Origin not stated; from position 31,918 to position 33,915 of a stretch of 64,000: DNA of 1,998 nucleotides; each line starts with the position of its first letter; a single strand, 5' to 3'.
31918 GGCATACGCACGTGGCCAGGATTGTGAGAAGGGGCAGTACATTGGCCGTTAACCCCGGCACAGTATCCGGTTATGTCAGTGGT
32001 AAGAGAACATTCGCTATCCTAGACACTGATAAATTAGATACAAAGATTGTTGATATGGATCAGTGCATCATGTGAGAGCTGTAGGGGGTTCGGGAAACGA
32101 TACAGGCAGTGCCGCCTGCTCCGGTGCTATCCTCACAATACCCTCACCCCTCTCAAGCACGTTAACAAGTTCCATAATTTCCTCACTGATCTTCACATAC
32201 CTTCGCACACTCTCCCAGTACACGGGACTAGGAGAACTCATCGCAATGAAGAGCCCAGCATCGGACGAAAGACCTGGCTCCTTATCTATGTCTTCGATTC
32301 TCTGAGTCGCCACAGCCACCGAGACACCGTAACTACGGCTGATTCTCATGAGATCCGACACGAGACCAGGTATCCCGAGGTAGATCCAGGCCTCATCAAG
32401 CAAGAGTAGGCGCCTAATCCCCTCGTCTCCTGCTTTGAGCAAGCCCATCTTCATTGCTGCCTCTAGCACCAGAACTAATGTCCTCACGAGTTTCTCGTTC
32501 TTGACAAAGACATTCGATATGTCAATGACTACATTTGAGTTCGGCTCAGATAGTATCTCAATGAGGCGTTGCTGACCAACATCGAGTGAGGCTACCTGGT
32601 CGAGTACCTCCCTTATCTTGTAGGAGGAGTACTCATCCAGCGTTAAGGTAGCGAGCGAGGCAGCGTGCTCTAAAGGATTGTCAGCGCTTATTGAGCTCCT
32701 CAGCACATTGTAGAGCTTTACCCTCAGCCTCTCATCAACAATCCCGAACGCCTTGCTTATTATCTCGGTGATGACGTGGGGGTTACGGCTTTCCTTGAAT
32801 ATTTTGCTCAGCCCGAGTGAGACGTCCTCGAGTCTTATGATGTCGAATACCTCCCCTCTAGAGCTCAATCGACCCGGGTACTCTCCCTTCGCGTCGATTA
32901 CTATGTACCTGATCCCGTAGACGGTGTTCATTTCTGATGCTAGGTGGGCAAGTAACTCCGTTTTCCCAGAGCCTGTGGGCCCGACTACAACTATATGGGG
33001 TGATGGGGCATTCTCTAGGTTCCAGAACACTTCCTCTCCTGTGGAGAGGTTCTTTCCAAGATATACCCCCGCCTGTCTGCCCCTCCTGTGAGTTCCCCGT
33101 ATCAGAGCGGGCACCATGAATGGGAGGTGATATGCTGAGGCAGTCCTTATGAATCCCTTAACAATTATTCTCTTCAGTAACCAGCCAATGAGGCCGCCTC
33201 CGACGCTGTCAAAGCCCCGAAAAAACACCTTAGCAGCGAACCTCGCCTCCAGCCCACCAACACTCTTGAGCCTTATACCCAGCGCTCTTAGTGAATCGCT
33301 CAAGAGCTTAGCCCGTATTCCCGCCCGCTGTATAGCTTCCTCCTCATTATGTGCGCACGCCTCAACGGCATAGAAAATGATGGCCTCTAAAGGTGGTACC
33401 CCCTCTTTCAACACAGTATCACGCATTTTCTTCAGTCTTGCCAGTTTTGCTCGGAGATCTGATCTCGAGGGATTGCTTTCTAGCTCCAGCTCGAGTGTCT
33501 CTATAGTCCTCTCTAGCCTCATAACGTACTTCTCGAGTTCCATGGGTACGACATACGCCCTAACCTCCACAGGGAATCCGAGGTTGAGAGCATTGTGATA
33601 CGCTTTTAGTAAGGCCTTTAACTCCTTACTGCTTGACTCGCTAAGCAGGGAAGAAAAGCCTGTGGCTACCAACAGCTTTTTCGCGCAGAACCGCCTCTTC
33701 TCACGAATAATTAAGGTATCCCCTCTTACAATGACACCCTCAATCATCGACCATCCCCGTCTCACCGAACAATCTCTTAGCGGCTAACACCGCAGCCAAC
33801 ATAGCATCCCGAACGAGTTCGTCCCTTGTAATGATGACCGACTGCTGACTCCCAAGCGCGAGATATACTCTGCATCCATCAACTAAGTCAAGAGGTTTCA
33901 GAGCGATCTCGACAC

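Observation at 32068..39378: Type IV pilus core operon carrying a VirB4/HerA-like ATPase: candidate hybrid transfer or uptake machine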

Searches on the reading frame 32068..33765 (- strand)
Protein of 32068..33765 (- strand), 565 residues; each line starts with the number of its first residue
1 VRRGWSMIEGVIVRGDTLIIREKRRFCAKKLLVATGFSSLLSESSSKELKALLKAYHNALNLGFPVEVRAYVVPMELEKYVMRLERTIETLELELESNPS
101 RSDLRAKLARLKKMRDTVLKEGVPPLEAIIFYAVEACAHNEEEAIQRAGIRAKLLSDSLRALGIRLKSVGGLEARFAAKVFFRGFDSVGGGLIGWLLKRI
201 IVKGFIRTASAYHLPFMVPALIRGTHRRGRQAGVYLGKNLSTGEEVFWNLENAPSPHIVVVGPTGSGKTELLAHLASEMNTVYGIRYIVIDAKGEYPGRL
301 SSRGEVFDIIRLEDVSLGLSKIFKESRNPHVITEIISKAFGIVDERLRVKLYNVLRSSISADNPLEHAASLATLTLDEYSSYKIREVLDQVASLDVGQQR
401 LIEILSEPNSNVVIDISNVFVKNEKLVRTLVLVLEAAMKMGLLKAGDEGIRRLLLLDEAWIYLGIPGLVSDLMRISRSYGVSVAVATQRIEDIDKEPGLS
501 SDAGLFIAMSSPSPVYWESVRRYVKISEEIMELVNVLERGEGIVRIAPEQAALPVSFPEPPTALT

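Call 3: search_protein_families(library=pfam, proteins=[window:32068-33765:-], max_evalue=0.1)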
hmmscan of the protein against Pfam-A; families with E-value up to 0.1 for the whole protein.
window:32068-33765:- (565 aa): 24 families
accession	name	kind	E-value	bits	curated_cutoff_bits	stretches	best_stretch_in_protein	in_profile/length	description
PF01935.23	DUF87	-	1.1e-09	39.2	23.2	1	236-420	3-205/220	Helicase HerA, central domain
PF12846.13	AAA_10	-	2.6e-08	33.8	27.5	1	244-542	12-337/362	AAA-like domain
PF10412.15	TrwB_AAD_bind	-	6.5e-06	25.7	20.5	1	255-301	15-60/387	Type IV secretion-system coupling protein DNA-binding domain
PF01580.24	FtsK_SpoIIIE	-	8.7e-05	22.5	24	1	225-275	11-59/221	FtsK/SpoIIIE family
PF19044.6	P-loop_TraG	-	0.0003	20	25.8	1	411-495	214-298/413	TraG P-loop domain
PF13401.12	AAA_22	-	0.00032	21.5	27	1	257-298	7-46/130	AAA domain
PF13238.12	AAA_18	-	0.0012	19.7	29.4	1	258-340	1-85/128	AAA domain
PF05872.18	HerA_C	-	0.0012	18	22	1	255-336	21-99/502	Helicase HerA-like C-terminal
PF13191.12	AAA_16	-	0.0031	18.5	32.6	1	254-282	24-51/167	AAA ATPase domain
PF01637.24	ATPase_2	-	0.0044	17.3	33.2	1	250-299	15-64/225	ATPase domain predominantly from Archaea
PF00437.27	T2SSE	-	0.0079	15.3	24.9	1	252-281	139-168/370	Type II/IV secretion system protein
PF02492.25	cobW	-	0.0088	16.1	20.7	1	257-285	2-30/180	CobW/HypB/UreG, nucleotide-binding domain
PF25199.1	nSTAND_NTPase5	-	0.0096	16.2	34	1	251-296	37-82/145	Novel STAND NTPase 5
PF13521.12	AAA_28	-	0.0098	16.6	27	1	258-282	2-26/164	AAA domain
PF00005.33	ABC_tran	-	0.014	16.4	25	1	254-284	10-40/137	ABC transporter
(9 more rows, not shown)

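Call 4: search_protein_families(library=ncbifam, proteins=[window:32068-33765:-], max_evalue=0.1)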
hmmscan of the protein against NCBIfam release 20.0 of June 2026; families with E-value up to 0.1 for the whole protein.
window:32068-33765:- (565 aa): 39 families (the best 25 are shown)
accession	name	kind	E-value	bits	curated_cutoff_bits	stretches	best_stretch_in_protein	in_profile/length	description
NF041017.1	DNA_import_CedB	equivalog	3.8e-57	194.2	700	1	45-546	91-575/590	DNA import protein CedB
NF053655.1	CedD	equivalog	1.1e-09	37.5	600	1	257-543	223-511/527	DNA-translocating ATPase CedD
NF042943.1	HerA_antiphage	equivalog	1.1e-07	30.8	800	1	229-304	130-205/566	anti-phage-associated helicase HerA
TIGR00929.1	VirB4_CagE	subfamily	6.1e-07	28.1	643.1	1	255-497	437-684/792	VirB4 family type IV secretion/conjugal transfer ATPase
NF010447.0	PRK13873.1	equivalog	1.9e-06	26.1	1020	1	257-495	443-685/815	conjugal transfer protein TrbE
NF010404.0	PRK13830.1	subfamily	7.4e-06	24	810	1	250-495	451-700/818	conjugal transfer protein TrbE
TIGR03925.1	T7SS_EccC_b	equivalog_domain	9.5e-05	20.9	346.55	1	227-295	335-404/564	type VII secretion protein EccCb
NF045971.1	conju_CD1110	equivalog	0.0002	19.8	325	1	231-297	391-457/752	VirB4-like conjugal transfer ATPase, CD1110 family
TIGR02746.1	TraC-F-type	equivalog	0.00054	18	567.05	1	412-497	604-692/800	type IV secretion system protein TraC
NF010473.0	PRK13898.1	equivalog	0.0011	17.1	1050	0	242-280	434-472/801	type IV secretion system ATPase VirB4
TIGR03744.1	traC_PFL_4706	equivalog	0.0029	15.5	520.6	1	256-292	475-511/892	conjugative transfer ATPase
NF042944.1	HerA_antiphage_2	equivalog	0.0036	16.1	850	0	476-544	462-529/576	anti-phage-associated helicase HerA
TIGR03167.1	tRNA_sel_U_synt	equivalog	0.0057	16.1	219.75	1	251-278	121-150/311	tRNA 2-selenouridine(34) synthase MnmH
TIGR01420.1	pilT_fam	subfamily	0.006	15.8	319.1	1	245-284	112-151/343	PilT/PilU family type 4a pilus ATPase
TIGR03924.1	T7SS_EccC_a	equivalog_domain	0.0089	14.8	509.15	0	256-276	451-471/673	type VII secretion protein EccCa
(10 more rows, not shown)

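Call 9: find_homologous_proteins(query=window:32068-33765:-, max_evalue=0.00001)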
Query window:32068-33765:- (565 aa): 30 proteins with E <= 0.00001 among 8000 candidates.
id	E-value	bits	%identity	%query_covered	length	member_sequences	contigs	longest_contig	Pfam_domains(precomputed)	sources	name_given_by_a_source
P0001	0.0e+0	1202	100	99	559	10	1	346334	PF10412.16,PF01935.24,PF12846.14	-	-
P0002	0.0e+0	1071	88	99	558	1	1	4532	PF01935.24,PF12846.14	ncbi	-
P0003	0.0e+0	1070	87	99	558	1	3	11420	PF10412.16,PF01935.24,PF12846.14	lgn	-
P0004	0.0e+0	1058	86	99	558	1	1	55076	PF10412.16,PF01935.24,PF12846.14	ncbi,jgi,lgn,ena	-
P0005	0.0e+0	1032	83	99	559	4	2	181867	PF10412.16,PF01935.24,PF12846.14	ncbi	-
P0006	0.0e+0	1025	83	99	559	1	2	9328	PF10412.16,PF01935.24,PF12846.14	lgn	-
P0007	4.2e-292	987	80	99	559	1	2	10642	PF10412.16,PF01935.24,PF12846.14,PF01580.25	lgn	-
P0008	2.1e-273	926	74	98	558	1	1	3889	PF10412.16,PF01935.24,PF12846.14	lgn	-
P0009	5.0e-104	367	40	97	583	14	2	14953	PF10412.16,PF01935.24,PF12846.14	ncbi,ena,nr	ncbi:MAG: ATP-binding protein [Desulfurococcales archaeon]|nr:ATP-binding protein [Desulfurococcales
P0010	4.1e-103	364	38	97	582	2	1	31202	PF10412.16,PF01935.24,PF12846.14,PF01580.25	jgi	-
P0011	5.0e-102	360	38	97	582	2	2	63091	PF10412.16,PF01935.24,PF12846.14,PF01580.25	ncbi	-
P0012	9.9e-102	359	38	97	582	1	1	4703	PF10412.16,PF01935.24,PF12846.14,PF01580.25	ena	-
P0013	2.7e-101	358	39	97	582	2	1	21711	PF10412.16,PF01935.24,PF12846.14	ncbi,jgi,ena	-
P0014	8.5e-96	340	36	96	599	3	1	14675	PF10412.16,PF01935.24,PF12846.14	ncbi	-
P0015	3.5e-95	338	35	96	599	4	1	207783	PF10412.16,PF01935.24,PF12846.14,PF01580.25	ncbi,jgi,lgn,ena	-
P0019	1.6e-76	276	32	97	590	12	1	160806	PF01935.24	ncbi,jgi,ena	-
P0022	2.4e-69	252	31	94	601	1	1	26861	PF10412.16,PF01935.24,PF12846.14,PF01580.25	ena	-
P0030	1.0e-27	115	26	95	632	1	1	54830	PF01935.24,PF05872.19,PF12846.14,PF01580.25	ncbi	-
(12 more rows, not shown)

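Call 20: find_related_loci(query=A1, collection=genome_contigs, flank=10000)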
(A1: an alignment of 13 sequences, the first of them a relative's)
Query A1 (559 aa) in genome_contigs; peptide patterns used: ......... (x = any residue, [..] = any of these).
599 stretches matched a pattern (row limit reached: there are more); 20 encode a relative of the query (tblastn E <= 1e-3); 20 distinct loci.
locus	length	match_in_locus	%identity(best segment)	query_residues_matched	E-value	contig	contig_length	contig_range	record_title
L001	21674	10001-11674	86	1-559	0e+0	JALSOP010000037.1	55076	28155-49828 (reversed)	MAG: Desulfurococcales archaeon isolate 356-284_metabat1_scaf2bin.123 356-284_scaffold_157_c1, whole genome shotgun sequ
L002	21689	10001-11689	35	7-551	9e-98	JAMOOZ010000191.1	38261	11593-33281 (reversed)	MAG: Desulfurococcales archaeon isolate 4559-240_maxbin2_scaf2bin.156 4559-240_scaffold_429_c1, whole genome shotgun seq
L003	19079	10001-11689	34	7-551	1e-94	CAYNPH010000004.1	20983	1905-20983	MAG TPA_asm: uncultured Desulfurococcaceae archaeon isolate binchicken_co219_317 genome assembly, contig: k141_204997, w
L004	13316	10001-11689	36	7-551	2e-92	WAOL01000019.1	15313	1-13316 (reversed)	MAG: Desulfurococcales archaeon isolate S143_97_esom k151_216322, whole genome shotgun sequence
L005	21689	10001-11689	36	7-551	3e-92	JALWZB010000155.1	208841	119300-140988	MAG: Desulfurococcales archaeon isolate T2_metabat1_scaf2bin.068 T2_NODE_9_length_208841_cov_3.858859, whole genome shot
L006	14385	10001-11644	34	20-551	1e-89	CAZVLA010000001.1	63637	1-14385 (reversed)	MAG TPA_asm: uncultured Desulfurococcaceae archaeon isolate binchicken_co219_376 genome assembly, contig: k141_1432126,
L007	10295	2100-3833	35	3-554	7e-92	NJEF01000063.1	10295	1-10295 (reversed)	MAG: Desulfurococcales archaeon ex4484_204 ex4484_204_scaffold_14689_length_10295__count_1028, whole genome shotgun sequ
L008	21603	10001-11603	32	22-551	1e-60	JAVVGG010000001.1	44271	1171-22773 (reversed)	MAG: Desulfurococcales archaeon isolate PSS.bin.20 NODE_67_length_44271_cov_87.434232, whole genome shotgun sequence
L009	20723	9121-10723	30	22-551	1e-41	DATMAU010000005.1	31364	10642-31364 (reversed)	MAG TPA_asm: Sulfolobales archaeon isolate SMAG_U13334 k141_400775, whole genome shotgun sequence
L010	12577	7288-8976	35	7-551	9e-98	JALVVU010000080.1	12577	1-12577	MAG: Desulfurococcales archaeon isolate M10_metabat1_scaf2bin.047 M10_NODE_2463_length_12577_cov_18.180723, whole genome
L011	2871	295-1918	31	12-550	2e-56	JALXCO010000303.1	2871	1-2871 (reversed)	MAG: Desulfurococcales archaeon isolate T2_metabat2_scaf2bin.174 T2_NODE_99378_length_2871_cov_1.850219, whole genome sh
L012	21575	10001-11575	27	2-549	2e-39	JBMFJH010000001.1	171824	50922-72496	MAG: Thermoprotei archaeon isolate KM4331-12 NODE_1_length_171824_cov_22.303935, whole genome shotgun sequence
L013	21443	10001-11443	27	43-539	7e-38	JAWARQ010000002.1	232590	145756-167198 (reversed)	MAG: Sulfolobaceae archaeon isolate ZMQL_201912_bins_5 ZMQL_201912_bins_5_scaffold_2, whole genome shotgun sequence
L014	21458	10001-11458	27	35-539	6e-36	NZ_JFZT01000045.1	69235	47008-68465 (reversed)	Candidatus Acidianus copahuensis strain ALE1 ctg7180000000560, whole genome shotgun sequence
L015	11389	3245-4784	29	46-550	3e-28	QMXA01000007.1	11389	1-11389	MAG: Thermoprotei archaeon isolate B12_G17 B12_Guay17_scaffold_01413, whole genome shotgun sequence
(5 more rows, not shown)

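Call 26: find_encoding_contigs(protein=P0001, flank=10000, max_places=4)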
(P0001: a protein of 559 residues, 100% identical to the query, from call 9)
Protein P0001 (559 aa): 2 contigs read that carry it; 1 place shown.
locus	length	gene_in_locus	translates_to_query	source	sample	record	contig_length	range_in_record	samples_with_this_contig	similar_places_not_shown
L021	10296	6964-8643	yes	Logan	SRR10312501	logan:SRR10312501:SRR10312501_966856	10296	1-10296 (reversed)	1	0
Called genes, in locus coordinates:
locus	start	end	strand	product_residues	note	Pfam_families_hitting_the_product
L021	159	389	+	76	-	PF00037:Fer4 (faint), PF13370:Fer4_13, PF13459:Fer4_15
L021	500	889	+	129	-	PF21473:OB_Ssb-like, PF01336:tRNA_anti-codon (weak)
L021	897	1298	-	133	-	-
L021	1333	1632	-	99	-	-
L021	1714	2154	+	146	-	-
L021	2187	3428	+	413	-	PF00437:T2SSE, PF25199:nSTAND_NTPase5 (weak), PF27713:UCP018868, PF20720:nSTAND3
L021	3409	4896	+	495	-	-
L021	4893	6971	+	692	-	-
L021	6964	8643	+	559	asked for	PF01935:DUF87, PF12846:AAA_10 (weak), PF10412:TrwB_AAD_bind (faint)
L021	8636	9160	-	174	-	PF00149:Metallophos, PF12850:Metallophos_2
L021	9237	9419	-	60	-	PF11520:Cren7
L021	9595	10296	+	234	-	?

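Call 35: find_encoding_contigs(protein=P0019, flank=9000, max_places=2)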
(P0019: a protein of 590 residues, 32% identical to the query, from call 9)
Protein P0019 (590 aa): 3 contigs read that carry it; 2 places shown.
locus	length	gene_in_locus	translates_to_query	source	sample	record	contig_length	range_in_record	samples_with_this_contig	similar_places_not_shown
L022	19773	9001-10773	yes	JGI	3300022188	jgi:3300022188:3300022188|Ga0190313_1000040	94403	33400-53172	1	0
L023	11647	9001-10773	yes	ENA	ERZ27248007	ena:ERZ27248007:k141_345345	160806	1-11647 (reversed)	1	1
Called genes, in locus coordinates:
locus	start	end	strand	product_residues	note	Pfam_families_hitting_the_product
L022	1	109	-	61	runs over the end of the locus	PF11520:Cren7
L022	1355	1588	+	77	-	PF13370:Fer4_13, PF13459:Fer4_15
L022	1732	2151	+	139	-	PF21473:OB_Ssb-like, PF01336:tRNA_anti-codon (weak)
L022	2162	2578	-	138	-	PF01986:DUF123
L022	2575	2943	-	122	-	-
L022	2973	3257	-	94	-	-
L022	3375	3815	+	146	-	-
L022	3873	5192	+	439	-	PF00437:T2SSE, PF27713:UCP018868, PF13555:AAA_29 (faint), PF20720:nSTAND3 (weak), PF25199:nSTAND_NTPase5 (weak)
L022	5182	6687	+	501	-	-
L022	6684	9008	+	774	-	-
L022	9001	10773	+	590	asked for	PF01935:DUF87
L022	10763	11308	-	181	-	PF00149:Metallophos (weak), PF12850:Metallophos_2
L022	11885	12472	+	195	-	PF09970:DUF2204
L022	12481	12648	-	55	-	PF01020:Ribosomal_L40e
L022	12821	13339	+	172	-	-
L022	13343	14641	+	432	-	PF01336:tRNA_anti-codon, PF00152:tRNA-synt_2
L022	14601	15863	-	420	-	PF01142:TruD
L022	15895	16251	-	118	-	PF01981:PTH2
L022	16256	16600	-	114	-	-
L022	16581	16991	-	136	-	-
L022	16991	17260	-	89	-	-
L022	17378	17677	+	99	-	-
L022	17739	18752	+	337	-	PF03215:Rad17 (weak), PF05496:RuvB_N (weak), PF25199:nSTAND_NTPase5 (weak), PF00004:AAA, PF07726:AAA_3 (weak), PF13177:DNA_pol3_delta2, PF21960:RCF1-5-like_lid, PF08542:Rep_fac_C, +4 more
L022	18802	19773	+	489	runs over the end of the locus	PF03215:Rad17 (weak), PF05496:RuvB_N, PF05673:DUF815 (weak), PF00004:AAA, PF07728:AAA_5 (weak), PF21960:RCF1-5-like_lid (weak)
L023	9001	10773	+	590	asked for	PF01935:DUF87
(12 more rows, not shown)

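Call 36: find_encoding_contigs(protein=P0022, flank=9000, max_places=2)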
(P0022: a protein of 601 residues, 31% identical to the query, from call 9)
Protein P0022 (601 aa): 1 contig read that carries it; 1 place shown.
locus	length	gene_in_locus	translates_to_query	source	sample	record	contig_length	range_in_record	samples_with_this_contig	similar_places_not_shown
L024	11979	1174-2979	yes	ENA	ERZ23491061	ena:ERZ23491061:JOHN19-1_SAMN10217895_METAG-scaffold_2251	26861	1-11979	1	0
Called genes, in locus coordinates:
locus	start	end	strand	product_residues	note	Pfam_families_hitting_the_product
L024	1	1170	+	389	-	?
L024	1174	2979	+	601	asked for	PF01580:FtsK_SpoIIIE (weak), PF01935:DUF87, PF10412:TrwB_AAD_bind (weak), PF12846:AAA_10 (faint)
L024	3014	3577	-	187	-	PF00149:Metallophos (weak), PF12850:Metallophos_2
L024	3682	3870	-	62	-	PF11520:Cren7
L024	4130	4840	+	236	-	PF08282:Hydrolase_3, PF12710:HAD (faint), PF08282:Hydrolase_3, PF05116:S6PP (weak)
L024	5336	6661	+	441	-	PF00390:malic, PF03949:Malic_M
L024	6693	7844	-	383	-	PF02615:Ldh_2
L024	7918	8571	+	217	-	PF01997:Translin (weak)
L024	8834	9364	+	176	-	-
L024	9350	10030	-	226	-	PF00156:Pribosyltran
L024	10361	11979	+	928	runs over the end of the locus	PF00133:tRNA-synt_1, PF09334:tRNA-synt_1g, PF08264:Anticodon_1, PF19302:DUF5915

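Call 37: find_encoding_contigs(protein=P0030, flank=9000, max_places=2)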
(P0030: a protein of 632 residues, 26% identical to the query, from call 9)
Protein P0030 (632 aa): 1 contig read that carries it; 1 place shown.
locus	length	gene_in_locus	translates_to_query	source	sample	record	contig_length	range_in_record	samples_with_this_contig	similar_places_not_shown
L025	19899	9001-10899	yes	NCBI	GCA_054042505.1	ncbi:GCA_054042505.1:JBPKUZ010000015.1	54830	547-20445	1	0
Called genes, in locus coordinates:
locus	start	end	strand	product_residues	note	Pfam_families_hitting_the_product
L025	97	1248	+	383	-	PF06009: (weak)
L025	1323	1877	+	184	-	-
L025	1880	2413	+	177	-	-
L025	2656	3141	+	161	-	-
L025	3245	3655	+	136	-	-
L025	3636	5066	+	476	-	PF00437:T2SSE, PF20720:nSTAND3 (weak)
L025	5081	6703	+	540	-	-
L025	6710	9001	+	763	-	-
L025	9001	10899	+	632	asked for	PF01580:FtsK_SpoIIIE (faint), PF01935:DUF87 (weak), PF05872:HerA_C (faint), PF12846:AAA_10 (weak)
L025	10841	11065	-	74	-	-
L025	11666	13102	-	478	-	PF00999:Na_H_Exchanger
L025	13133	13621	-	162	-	PF00571:CBS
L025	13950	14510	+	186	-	PF09970:DUF2204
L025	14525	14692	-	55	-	PF01020:Ribosomal_L40e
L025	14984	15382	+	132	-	-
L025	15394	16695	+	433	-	PF01336:tRNA_anti-codon, PF00152:tRNA-synt_2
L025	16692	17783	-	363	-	PF01142:TruD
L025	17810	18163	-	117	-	PF01981:PTH2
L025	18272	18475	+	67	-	PF07754:Ribosomal_aS21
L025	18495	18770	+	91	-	PF00736:EF1_GNE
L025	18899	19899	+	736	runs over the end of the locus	PF02359:CDC48_N, PF02933:CDC48_2, PF00004:AAA, PF05496:RuvB_N (weak), PF07724:AAA_2 (weak), PF17862:AAA_lid_3, PF00004:AAA, PF17862:AAA_lid_3, +22 more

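Call 46: search_protein_families(library=ncbifam, proteins=[L008:7513-9918:+, L009:6617-9007:+, L025:6710-9001:+, L022:6684-9008:+, L008:4109-4573:+, L009:3214-3660:+, L025:3245-3655:+, L022:3375-3815:+, L002:4133-4591:+, L025:9001-10899:+], max_evalue=0.01)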
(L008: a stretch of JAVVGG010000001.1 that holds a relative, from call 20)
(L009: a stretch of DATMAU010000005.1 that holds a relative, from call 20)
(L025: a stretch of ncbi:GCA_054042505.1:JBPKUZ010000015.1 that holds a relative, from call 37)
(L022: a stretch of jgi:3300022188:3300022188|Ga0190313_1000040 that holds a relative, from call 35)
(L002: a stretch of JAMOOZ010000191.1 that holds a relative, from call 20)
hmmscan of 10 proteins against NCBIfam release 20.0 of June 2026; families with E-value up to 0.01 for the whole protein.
L008:7513-9918:+ (801 aa): 0 families

L009:6617-9007:+ (796 aa): 0 families

L025:6710-9001:+ (763 aa): 1 family
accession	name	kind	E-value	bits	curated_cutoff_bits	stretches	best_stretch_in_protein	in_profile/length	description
NF046072.1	UpsX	equivalog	6e-12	45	550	1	278-501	186-405/641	protein UpsX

L022:6684-9008:+ (774 aa): 0 families

L008:4109-4573:+ (154 aa): 1 family
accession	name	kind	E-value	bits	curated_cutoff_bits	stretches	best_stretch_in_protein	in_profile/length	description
NF046073.1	UpsA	equivalog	0.00016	21.8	130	1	13-144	2-122/136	pilin subunit UpsA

L009:3214-3660:+ (148 aa): 2 families
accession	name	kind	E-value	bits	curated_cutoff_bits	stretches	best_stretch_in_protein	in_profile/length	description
NF046073.1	UpsA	equivalog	0.00011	22.3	130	1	7-142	5-130/136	pilin subunit UpsA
NF012200.0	choice_anch_D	domain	0.00084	19.8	45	1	54-123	29-91/108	choice-of-anchor D domain-containing protein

L025:3245-3655:+ (136 aa): 1 family
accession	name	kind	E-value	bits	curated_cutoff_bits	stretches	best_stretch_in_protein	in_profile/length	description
NF046074.1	UpsB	equivalog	0.0095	16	70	0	11-86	14-84/126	pilin subunit UpsB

L022:3375-3815:+ (146 aa): 0 families

L002:4133-4591:+ (152 aa): 1 family
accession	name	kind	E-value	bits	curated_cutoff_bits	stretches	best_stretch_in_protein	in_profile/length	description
NF046073.1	UpsA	equivalog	0.0094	16.1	130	0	10-125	1-106/136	pilin subunit UpsA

L025:9001-10899:+ (632 aa): 13 families
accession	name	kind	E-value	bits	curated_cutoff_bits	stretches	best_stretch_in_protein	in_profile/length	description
NF041017.1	DNA_import_CedB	equivalog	2.1e-104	350.3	700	1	16-613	12-586/590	DNA import protein CedB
TIGR03924.1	T7SS_EccC_a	equivalog_domain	1.9e-08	33.6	509.15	2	295-336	451-495/673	type VII secretion protein EccCa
NF053655.1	CedD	equivalog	2.9e-08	32.8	600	1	296-549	223-464/527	DNA-translocating ATPase CedD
NF042944.1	HerA_antiphage_2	equivalog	3.5e-07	29.4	850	1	473-613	400-542/576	anti-phage-associated helicase HerA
TIGR03928.1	T7_EssCb_Firm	equivalog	5.6e-07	27.5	778.4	1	273-332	448-510/1296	type VII secretion protein EssC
NF040937.1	HerA_Thermprot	equivalog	8.5e-06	24.4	800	1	496-600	346-448/487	DNA double-strand break repair helicase HerA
TIGR00929.1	VirB4_CagE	subfamily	9.9e-06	24.1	643.1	0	471-568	613-702/792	VirB4 family type IV secretion/conjugal transfer ATPase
NF042943.1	HerA_antiphage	equivalog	1.3e-05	24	800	0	269-349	131-211/566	anti-phage-associated helicase HerA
NF045971.1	conju_CD1110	equivalog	9.4e-05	20.9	325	0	272-345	393-466/752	VirB4-like conjugal transfer ATPase, CD1110 family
TIGR03744.1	traC_PFL_4706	equivalog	0.0005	18.1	520.6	0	294-319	474-499/892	conjugative transfer ATPase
TIGR03925.1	T7SS_EccC_b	equivalog_domain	0.00083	17.7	346.55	1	267-321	336-388/564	type VII secretion protein EccCb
NF045975.1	VirB4_plasma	equivalog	0.0016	16.2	590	0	497-548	756-807/894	Mbov_0397 family ICE element conjugal transfer ATPase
NF041447.1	TrbC_conju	equivalog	0.0055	15.2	800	0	296-318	131-153/685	F-type conjugative transfer protein TrbC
